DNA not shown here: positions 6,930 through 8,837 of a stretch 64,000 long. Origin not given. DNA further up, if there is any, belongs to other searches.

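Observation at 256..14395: Pel-like exopolysaccharide island with a non-canonical accessory and regulatory gene set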

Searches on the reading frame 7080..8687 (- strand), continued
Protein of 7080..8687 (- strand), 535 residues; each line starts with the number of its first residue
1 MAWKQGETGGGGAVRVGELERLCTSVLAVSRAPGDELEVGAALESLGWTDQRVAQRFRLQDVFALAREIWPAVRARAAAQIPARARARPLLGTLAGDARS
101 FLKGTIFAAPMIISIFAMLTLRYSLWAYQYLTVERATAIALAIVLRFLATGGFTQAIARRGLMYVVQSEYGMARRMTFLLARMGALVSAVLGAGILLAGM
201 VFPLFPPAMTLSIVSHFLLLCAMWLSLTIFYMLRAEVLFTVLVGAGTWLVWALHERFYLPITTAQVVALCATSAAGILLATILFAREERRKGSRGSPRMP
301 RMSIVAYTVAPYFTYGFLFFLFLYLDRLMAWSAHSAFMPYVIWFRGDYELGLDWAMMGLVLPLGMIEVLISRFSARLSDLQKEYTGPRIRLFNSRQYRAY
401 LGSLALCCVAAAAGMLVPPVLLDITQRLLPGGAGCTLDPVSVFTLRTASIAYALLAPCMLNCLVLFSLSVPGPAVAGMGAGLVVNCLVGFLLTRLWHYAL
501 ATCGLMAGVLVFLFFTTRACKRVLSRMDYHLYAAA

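Call 64: fold_search(model_id=the predicted structure, library=pdb)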
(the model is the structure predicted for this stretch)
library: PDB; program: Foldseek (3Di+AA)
matches with E <= 10: 169; with E <= 0.001: 39
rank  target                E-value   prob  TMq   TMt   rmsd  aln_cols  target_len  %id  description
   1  6ids                  3.1e-06  1.00  0.58  0.69   5.6       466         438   14  Crystal structure of Vibrio cholerae MATE transporter VcmN D35N mutant (released 2019-01-16)
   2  6idp                  4.1e-06  1.00  0.55  0.65   6.4       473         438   14  Crystal structure of Vibrio cholerae MATE transporter VcmN in the straight form (released 2019-01-16)
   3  5yck                  2.1e-05  1.00  0.53  0.61   6.4       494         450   10  Crystal structure of a MATE family protein derived from Camelina sativa at 2.3 angstrom (released 2017-09-27)
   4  4mlb_A                2.9e-05  1.00  0.49  0.56   7.0       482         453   13  Reverse polarity of binding pocket suggests different function of a MOP superfamily transporter from Pyrococcus furios (released 2013-09-25)
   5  9r1f_A                4.0e-05  1.00  0.57  0.62   5.6       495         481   12  Cryo-EM structure of human MATE1 in complex with metformin (released 2025-11-05)
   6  9g95_A                4.2e-05  1.00  0.47  0.56   7.8       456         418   13  Lipid III flippase WzxE with NB10 nanobody in outward-facing conformation at 2.7552 A (released 2025-01-22)
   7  9ukv_A                7.3e-05  1.00  0.51  0.53   6.7       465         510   16  JM Complex - E. coli MurJ, Levivirus M lysis protein LysM (SglM) (released 2025-09-10)
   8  9g9o_A                7.6e-05  1.00  0.49  0.60   7.3       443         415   14  Lipid III flippase WzxE with NB10 and NB7 nanobodies in outward-facing conformation - crystal 2 (released 2025-01-22)
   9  6fv8_A                8.6e-05  1.00  0.52  0.60   7.1       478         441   12  Dimer structure of the MATE family multidrug resistance transporter Aq_128 from Aquifex aeolicus in the outward-facing (released 2019-03-20)
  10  5y50                  1.0e-04  1.00  0.46  0.52   8.2       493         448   11  Crystal structure of eukaryotic MATE transporter AtDTX14 (released 2017-12-06)
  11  7php_A                1.1e-04  1.00  0.55  0.63   6.2       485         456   12  Structure of Multidrug and Toxin Compound Extrusion (MATE) transporter NorM by NabFab-fiducial assisted cryo-EM (released 2021-09-01)
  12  9nu4_A                1.2e-04  1.00  0.51  0.47  11.9       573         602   16  Structure of MurJ in complex with single gene lysis protein from phage M (released 2026-02-11)
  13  3vvo                  1.3e-04  1.00  0.51  0.58   6.9       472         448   14  Crystal structure of MATE in the bent conformation (released 2013-04-03)
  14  4z3n                  1.3e-04  1.00  0.47  0.55   8.1       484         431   12  Crystal structure of the MATE transporter ClbM (released 2016-01-13)
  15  9rsj_A                1.4e-04  1.00  0.50  0.57   7.0       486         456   12  Cryo-EM structure of MATE transporter NorM-VC in complex with doxorubicin (released 2025-11-26)
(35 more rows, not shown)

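Call 68: list_cluster_members(proteins=[P0004, P0099, P0096])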
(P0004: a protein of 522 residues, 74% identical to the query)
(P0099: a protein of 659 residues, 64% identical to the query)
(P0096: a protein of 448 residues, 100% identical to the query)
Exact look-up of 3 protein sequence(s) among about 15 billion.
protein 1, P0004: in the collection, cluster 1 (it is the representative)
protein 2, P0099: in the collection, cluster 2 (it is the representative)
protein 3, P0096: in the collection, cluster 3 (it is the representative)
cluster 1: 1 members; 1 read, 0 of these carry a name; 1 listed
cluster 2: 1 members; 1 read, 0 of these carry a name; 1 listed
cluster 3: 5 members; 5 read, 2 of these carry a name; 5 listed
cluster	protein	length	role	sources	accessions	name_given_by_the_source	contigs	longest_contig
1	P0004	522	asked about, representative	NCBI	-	-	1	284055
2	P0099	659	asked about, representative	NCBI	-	-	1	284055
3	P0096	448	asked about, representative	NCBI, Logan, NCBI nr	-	-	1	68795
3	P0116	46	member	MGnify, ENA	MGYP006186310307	FL=1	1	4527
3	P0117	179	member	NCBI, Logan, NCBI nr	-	-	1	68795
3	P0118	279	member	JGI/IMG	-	hypothetical protein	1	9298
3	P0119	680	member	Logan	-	-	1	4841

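Call 74: search_protein_families(library=ncbifam, proteins=[L009:17764-18129:+, L009:17030-17767:+, L009:15670-17046:+, L009:14808-15665:+, L009:13641-14804:+, L006:5931-6866:+, L009:6754-8520:+, L009:18101-19981:+], max_evalue=0.00001)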
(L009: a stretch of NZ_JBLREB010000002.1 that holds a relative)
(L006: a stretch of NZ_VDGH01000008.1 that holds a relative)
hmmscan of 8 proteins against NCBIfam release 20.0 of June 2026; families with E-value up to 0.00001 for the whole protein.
L009:17764-18129:+ (121 aa): 0 families

L009:17030-17767:+ (245 aa): 16 families
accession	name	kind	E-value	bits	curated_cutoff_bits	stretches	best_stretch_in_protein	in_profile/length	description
NF058614.1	PPMAGASynPpgS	equivalog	1.6e-33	116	370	1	6-211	1-205/226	polyprenyl-phospho-N-acetylgalactosaminyl synthase PpgS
TIGR04182.1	glyco_TIGR04182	equivalog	2.4e-24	86.2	325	1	8-220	3-204/293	S-layer glycoprotein N-glycosyltransferase AglJ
NF041391.1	DPhHxTase_Halo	equivalog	1.3e-17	63.5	375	1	13-233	3-208/213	dolichyl-phosphate hexose transferase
NF047588.1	GlcsyltransPgfSStrep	equivalog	1e-14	54.5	500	1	9-176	5-174/308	glycosyltransferase PgfS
TIGR03937.1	PgaC_IcaA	equivalog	1.2e-13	50.8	422.3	1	9-118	49-162/407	poly-beta-1,6-N-acetyl-D-glucosamine synthase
TIGR04283.1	glyco_like_mftF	equivalog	1.7e-11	44.2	182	1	9-113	3-103/221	TIGR04283 family arsenosugar biosynthesis glycosyltransferase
NF007986.1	PRK10714.1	equivalog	2.7e-11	43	529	1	4-222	5-220/316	undecaprenyl-phosphate 4-deoxy-4-formamido-L-arabinose transferase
TIGR03469.1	HpnB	hypoth_equivalog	2.8e-10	39.8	379.25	1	7-140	46-193/386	hopene-associated glycosyltransferase HpnB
TIGR03965.1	mycofact_glyco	equivalog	4.5e-10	39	280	1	6-117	75-189/467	mycofactocin biosynthesis glycosyltransferase MftF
NF007482.0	PRK10073.1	equivalog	7e-10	38.4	423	1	7-115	8-118/334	glycosyltransferase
NF041875.1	EPS_EpsD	equivalog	2.6e-09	36.9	370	1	9-118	3-115/325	exopolysaccharide biosynthesis glycosyltransferase EpsD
NF010496.0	PRK13915.1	equivalog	9.4e-09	34.8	262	1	9-66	35-96/307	glucosyl-3-phosphoglycerate synthase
TIGR01556.1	rhamnosyltran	subfamily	1.9e-08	33.8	200.55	1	18-127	8-119/281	rhamnosyltransferase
NF038302.1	EPS_HpsE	equivalog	1.1e-06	27.9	300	1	6-121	2-125/307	hormogonium polysaccharide biosynthesis glycosyltransferase HpsE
NF041865.1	EpsU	equivalog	1.6e-06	27.4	700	1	4-108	38-148/394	exopolysaccharide biosynthesis GT2 family glycosyltransferase EpsU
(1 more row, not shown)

L009:15670-17046:+ (458 aa): 2 families
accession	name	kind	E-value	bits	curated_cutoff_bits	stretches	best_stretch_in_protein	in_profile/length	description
TIGR01695.1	murJ_mviN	equivalog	2.3e-56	191.6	235.55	1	14-445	2-428/506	murein biosynthesis integral membrane protein MurJ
TIGR00797.1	matE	subfamily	4.7e-06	25.8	147.4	0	289-446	40-196/396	MATE family efflux transporter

L009:14808-15665:+ (285 aa): 9 families
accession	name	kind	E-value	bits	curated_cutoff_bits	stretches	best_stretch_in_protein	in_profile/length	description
TIGR03006.1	pepcterm_polyde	equivalog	5.1e-73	245.5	276.2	1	6-275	1-271/272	XrtA system polysaccharide deacetylase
TIGR02764.1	spore_ybaN_pdaB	equivalog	4.2e-24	85.4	237.4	1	36-143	18-125/191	polysaccharide deacetylase family sporulation protein PdaB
NF045821.1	PgAcgDacpgdA1_Bac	equivalog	7e-16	57.9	400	1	38-131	102-195/282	peptidoglycan-N-acetylglucosamine deacetylase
TIGR04243.1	nodulat_NodB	equivalog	5.3e-15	55.4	240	1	38-127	16-106/197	chitooligosaccharide deacetylase NodB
TIGR02873.1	spore_ylxY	hypoth_equivalog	4.3e-14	52.4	391.5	1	41-130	102-191/268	probable sporulation protein, polysaccharide deacetylase family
TIGR02884.1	spore_pdaA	equivalog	1.6e-13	50.9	298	1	38-130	51-144/224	delta-lactam-biosynthetic de-N-acetylase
NF045820.1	PgAcgDacpgdA_Strep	equivalog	1.6e-13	50.3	800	1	38-132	282-376/463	peptidoglycan-N-acetylglucosamine deacetylase PgdA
NF045822.1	PgAcgDacpgdA2_Bac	equivalog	9e-10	38.3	400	1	33-125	80-170/274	peptidoglycan-N-acetylglucosamine deacetylase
TIGR03212.1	uraD_N-term-dom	equivalog_domain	5.4e-07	28.9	424.6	1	41-147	81-183/297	allantoinase PuuE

L009:13641-14804:+ (387 aa): 30 families (the best 25 are shown)
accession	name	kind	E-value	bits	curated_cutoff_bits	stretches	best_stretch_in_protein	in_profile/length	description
NF009402.0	PRK12767.1-1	equivalog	1.9e-24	86.1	218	1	56-287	56-283/329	carbamoyl phosphate synthase-like protein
NF009405.0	PRK12767.1-4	equivalog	1.8e-21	76.5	390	1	59-307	56-293/320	carbamoyl phosphate synthase-like protein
NF009406.0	PRK12767.1-5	equivalog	2.8e-20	72.6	271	1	54-302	52-293/327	carbamoyl phosphate synthase-like protein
NF009404.0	PRK12767.1-3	equivalog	1.1e-18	67.3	316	1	57-308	53-312/344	carbamoyl phosphate synthase-like protein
NF009403.0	PRK12767.1-2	equivalog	1.6e-17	63.7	286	1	57-252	49-239/342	carbamoyl phosphate synthase-like protein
NF004679.0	PRK06019.1-5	equivalog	3.7e-13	49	326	1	89-283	75-271/376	5-(carboxyamino)imidazole ribonucleotide synthase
NF005315.0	PRK06849.1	equivalog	9.9e-13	47.8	406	1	4-284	7-280/389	hypothetical protein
TIGR01205.1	D_ala_D_alaTIGR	subfamily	1.3e-12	47.3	245.65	1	110-278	102-285/318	D-alanine--D-alanine ligase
NF053643.1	Ddl_archaea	equivalog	2e-12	46.8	500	1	85-279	76-271/367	putative pseudomurein biosynthesis ATP-grasp protein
NF002378.0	PRK01372.1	subfamily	3.8e-12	45.5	243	1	110-277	96-268/305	D-alanine--D-alanine ligase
NF040720.1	MptN_Meth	equivalog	3.1e-11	42.9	350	1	91-196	78-185/291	tetrahydromethanopterin:alpha-L-glutamate ligase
TIGR03909.1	pyrrolys_PylC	equivalog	1.2e-10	40.7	248.3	1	88-295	74-268/374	3-methylornithine--L-lysine ligase PylC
TIGR01369.1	CPSaseII_lrg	equivalog_domain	2.6e-10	38.6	1027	0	102-209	656-767/1052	carbamoyl-phosphate synthase (glutamine-hydrolyzing) large subunit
NF009554.0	PRK12999.1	equivalog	4.7e-10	37.9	965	1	104-279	109-296/1147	pyruvate carboxylase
TIGR02068.2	cya_phycin_syn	equivalog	2.2e-09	35.9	850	1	105-204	204-304/862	cyanophycin synthetase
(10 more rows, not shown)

L006:5931-6866:+ (311 aa): 27 families (the best 25 are shown)
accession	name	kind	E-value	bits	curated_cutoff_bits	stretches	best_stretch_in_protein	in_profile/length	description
TIGR01179.1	galE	equivalog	8.8e-59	199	262.3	1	2-301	1-325/332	UDP-glucose 4-epimerase GalE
TIGR01181.1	dTDP_gluc_dehyt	equivalog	3.1e-45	154.7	365.1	1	2-303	1-313/321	dTDP-glucose 4,6-dehydratase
TIGR04180.1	EDH_00030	hypoth_equivalog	1.3e-41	142.6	475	1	3-287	1-295/297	NAD-dependent 4,6-dehydratase LegB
TIGR02197.1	heptose_epim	equivalog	4.6e-38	131.1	274.6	1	3-301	1-313/316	ADP-glyceromanno-heptose 6-epimerase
NF011728.1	PRK15181.1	equivalog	5.9e-34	117.6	760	1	3-301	18-337/348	Vi polysaccharide biosynthesis UDP-N-acetylglucosaminuronic acid C-4 epimerase TviC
NF007490.0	PRK10084.1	subfamily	7.3e-33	114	649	1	1-303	1-336/361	dTDP-glucose 4,6-dehydratase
NF007582.0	PRK10217.1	equivalog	9.3e-31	107.2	698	1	2-302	3-332/355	dTDP-glucose 4,6-dehydratase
NF007956.0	PRK10675.1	subfamily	2.3e-28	99.3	394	1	1-299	1-327/338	UDP-glucose 4-epimerase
TIGR01214.1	rmlD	equivalog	2.8e-23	82.4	224.05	1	2-241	1-215/285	dTDP-4-dehydrorhamnose reductase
NF008360.0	PRK11150.1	equivalog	7.9e-23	81.1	452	1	3-244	2-246/310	ADP-glyceromanno-heptose 6-epimerase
NF008872.0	PRK11908.1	equivalog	1.9e-20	73.2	294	1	1-305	2-339/349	bifunctional UDP-4-keto-pentose/UDP-xylose synthase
NF047922.1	GDPFucSynFcl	equivalog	3.6e-20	72.6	500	1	2-301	4-301/308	GDP-L-fucose synthase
TIGR01746.1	Thioester-redct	subfamily_domain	1.7e-17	63.8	213.35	1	59-252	82-281/371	thioester reductase domain-containing protein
TIGR03466.1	HpnA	hypoth_equivalog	7.8e-17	61.1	367.65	1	1-253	1-247/327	hopanoid-associated sugar epimerase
NF043036.1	ErythonDh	equivalog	1.4e-15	57.4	325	1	1-154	1-163/321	D-erythronate dehydrogenase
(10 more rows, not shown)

L009:6754-8520:+ (588 aa): 31 families (the best 25 are shown)
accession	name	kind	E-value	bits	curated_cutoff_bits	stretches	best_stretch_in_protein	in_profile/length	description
NF038011.1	PelF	equivalog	2e-41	142.6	100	1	9-482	2-487/489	GT4 family glycosyltransferase PelF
TIGR03088.1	stp2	hypoth_equivalog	3.5e-30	105.3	409.05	1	279-486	152-372/374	TIGR03088 family PEP-CTERM/XrtA system glycosyltransferase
TIGR03999.1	thiol_BshA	equivalog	5.5e-26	91.4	273.7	1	256-488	136-374/375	N-acetyl-alpha-D-glucosaminyl L-malate synthase BshA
NF041876.1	EPS_EpsE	equivalog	2.9e-24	86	400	1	286-474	185-383/389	exopolysaccharide biosynthesis GT4 family glycosyltransferase EpsE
TIGR03449.1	mycothiol_MshA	equivalog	1.8e-23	83.1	462.5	1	286-488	187-404/406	D-inositol-3-phosphate glycosyltransferase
TIGR02149.1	glgA_Coryne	subfamily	2.1e-19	69.9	302.4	1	283-486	165-389/391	glycogen synthase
NF041139.1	TreT_Thcocales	equivalog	6.6e-17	61.4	775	1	304-479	222-404/412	trehalose synthase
NF038229.1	Glyco4_Geo_Pelo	equivalog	5.5e-16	58.5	400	1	286-485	132-334/338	GPMC system family 4 glycosyltransferase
NF011726.0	PRK15179.1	equivalog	3e-15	55.6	733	1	277-480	472-687/694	Vi polysaccharide biosynthesis protein TviE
NF038255.1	exopoly_VpsD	equivalog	3.7e-15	55.7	300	1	245-487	139-379/381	VpsD family glycosyltransferase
NF047880.1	glyco_SdgA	exception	4.1e-15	55.3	800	1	291-470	295-474/488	serine-aspartate repeat adhesin O-glycosyltransferase SdgA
TIGR04157.1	glyco_rSAM_CFB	subfamily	5.5e-15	55.3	400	1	283-479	189-401/406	TIGR04157 family glycosyltransferase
TIGR04047.1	MSMEG_0565_glyc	hypoth_equivalog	9.6e-15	54.5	259.85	1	290-485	162-372/373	MSMEG_0565 family glycosyltransferase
NF050063.1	ProtGlycPglJ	equivalog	2.3e-13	50.1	500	1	238-470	125-350/363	N-acetylgalactosamine-N,N'-diacetylbacillosaminyl-diphospho-undecaprenol 4-alpha-N-acetylgalactosaminyltransferase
NF041010.1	glycosy_Agl16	equivalog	2.3e-13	49.8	575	1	268-469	137-334/352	glycosylation protein Agl16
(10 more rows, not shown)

L009:18101-19981:+ (626 aa): 1 family
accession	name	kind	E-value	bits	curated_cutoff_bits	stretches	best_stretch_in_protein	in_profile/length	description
NF053512.1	nitric_RR_NosR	exception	1e-37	130.2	400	1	344-557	148-363/422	response regulator c-di-GMP phosphodiesterase, NosR family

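Call 88: search_protein_representatives(alignment_id=A1)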
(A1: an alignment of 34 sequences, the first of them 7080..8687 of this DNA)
Query: 34 sequences, 535 profile positions. Proteins with E-value up to 0.001 (for the whole library): 1589; up to 1e-10: 809; up to 1e-30: 488. The best 150 are listed.
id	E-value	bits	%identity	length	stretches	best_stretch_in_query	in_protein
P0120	9.8e-210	714.1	-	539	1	13-534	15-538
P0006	9.3e-207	704.3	-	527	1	15-535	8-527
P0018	5.6e-206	701.7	-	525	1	13-533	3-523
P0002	1.4e-200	683.9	-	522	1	15-534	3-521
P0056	6.0e-198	675.2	-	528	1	15-534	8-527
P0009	2.1e-191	653.6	-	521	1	18-535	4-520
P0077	1.0e-190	651.3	-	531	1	12-534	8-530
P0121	2.1e-188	643.7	-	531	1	15-534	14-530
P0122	2.0e-182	624.0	-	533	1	13-533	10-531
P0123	5.2e-182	622.6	-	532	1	10-534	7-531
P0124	7.9e-179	612.1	-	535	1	8-534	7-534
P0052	1.9e-176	604.2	-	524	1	16-532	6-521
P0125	9.3e-175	598.7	-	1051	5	18-322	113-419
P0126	4.9e-171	586.4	-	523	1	14-534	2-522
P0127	2.1e-162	557.9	-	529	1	15-535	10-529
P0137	7.3e-146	503.3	-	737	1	8-534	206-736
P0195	9.1e-111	387.5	-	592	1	14-533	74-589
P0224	6.4e-103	361.6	-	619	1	6-534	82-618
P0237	4.9e-96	338.9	-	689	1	8-534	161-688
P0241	3.8e-94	332.6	-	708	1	11-534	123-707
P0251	2.0e-89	317.1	-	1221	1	11-534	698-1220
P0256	1.3e-88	314.3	-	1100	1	12-534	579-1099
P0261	2.7e-87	310.0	-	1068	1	14-534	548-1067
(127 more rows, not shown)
